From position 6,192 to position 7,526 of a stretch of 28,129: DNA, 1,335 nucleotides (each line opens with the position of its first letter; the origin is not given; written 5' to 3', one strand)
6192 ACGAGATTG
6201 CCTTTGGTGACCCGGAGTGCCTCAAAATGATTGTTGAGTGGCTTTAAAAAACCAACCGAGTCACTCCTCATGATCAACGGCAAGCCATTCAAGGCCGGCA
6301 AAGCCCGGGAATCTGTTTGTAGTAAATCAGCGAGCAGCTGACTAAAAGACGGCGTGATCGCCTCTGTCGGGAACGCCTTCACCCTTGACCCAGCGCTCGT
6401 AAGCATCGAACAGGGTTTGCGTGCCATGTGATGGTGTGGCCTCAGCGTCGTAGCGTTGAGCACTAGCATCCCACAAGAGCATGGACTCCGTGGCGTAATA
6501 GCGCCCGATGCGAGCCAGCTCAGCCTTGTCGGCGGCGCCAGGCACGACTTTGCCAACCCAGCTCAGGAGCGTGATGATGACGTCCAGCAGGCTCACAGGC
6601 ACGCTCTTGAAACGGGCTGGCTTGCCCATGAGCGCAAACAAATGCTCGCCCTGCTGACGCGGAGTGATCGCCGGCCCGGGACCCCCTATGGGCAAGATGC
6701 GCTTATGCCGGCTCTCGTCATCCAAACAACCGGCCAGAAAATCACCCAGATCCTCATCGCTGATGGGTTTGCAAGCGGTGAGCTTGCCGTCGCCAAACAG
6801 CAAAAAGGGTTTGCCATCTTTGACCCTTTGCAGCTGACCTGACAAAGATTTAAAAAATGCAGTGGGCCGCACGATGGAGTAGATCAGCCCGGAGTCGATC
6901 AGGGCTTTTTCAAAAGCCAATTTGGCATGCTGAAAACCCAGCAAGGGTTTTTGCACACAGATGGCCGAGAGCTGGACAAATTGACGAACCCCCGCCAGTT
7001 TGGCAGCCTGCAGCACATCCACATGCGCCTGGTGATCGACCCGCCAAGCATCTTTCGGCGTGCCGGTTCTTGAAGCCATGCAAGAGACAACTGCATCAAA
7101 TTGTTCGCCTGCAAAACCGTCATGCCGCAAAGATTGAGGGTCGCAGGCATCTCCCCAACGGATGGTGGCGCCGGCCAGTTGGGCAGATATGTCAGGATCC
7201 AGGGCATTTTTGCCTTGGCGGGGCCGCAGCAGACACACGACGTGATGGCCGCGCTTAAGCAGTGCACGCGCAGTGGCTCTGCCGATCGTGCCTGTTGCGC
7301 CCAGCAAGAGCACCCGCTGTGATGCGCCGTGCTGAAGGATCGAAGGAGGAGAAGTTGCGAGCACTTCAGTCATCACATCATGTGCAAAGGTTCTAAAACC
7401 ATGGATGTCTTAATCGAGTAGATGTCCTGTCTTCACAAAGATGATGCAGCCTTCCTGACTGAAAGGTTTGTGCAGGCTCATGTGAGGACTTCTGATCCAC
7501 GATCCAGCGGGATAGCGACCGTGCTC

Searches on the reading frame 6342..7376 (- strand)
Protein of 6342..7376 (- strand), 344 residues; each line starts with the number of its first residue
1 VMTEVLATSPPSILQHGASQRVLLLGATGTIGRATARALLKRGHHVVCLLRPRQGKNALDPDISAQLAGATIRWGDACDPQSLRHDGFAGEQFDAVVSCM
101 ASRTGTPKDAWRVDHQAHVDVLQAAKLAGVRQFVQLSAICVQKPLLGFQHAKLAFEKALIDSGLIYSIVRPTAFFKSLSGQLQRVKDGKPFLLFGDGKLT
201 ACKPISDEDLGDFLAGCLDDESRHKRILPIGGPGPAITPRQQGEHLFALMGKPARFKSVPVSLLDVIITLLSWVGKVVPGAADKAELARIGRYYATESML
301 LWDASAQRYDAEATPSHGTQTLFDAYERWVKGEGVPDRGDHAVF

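Call 14: search_protein_families(library=pfam, proteins=[window:6342-7376:-], max_evalue=0.01)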
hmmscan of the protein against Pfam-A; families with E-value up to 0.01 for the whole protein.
window:6342-7376:- (344 aa): 6 families
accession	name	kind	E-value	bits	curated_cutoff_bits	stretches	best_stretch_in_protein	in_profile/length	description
PF13460.12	NAD_binding_10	-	2.7e-21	76.7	27.2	1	26-221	1-184/184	NAD(P)H-binding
PF01370.27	Epimerase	-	6.4e-14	52.4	20.9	1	22-141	1-118/240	NAD dependent epimerase/dehydratase family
PF05368.20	NmrA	-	1.2e-13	51.8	27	1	19-267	2-251/298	NmrA-like family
PF16363.11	GDP_Man_Dehyd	-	0.0013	18.7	27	1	23-137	1-128/332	GDP-mannose 4,6 dehydratase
PF00106.31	adh_short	-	0.0015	18.5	26.6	1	21-56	2-37/195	short chain dehydrogenase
PF07993.18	NAD_binding_4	-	0.0056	16.3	20.1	0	26-60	3-40/258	Male sterility protein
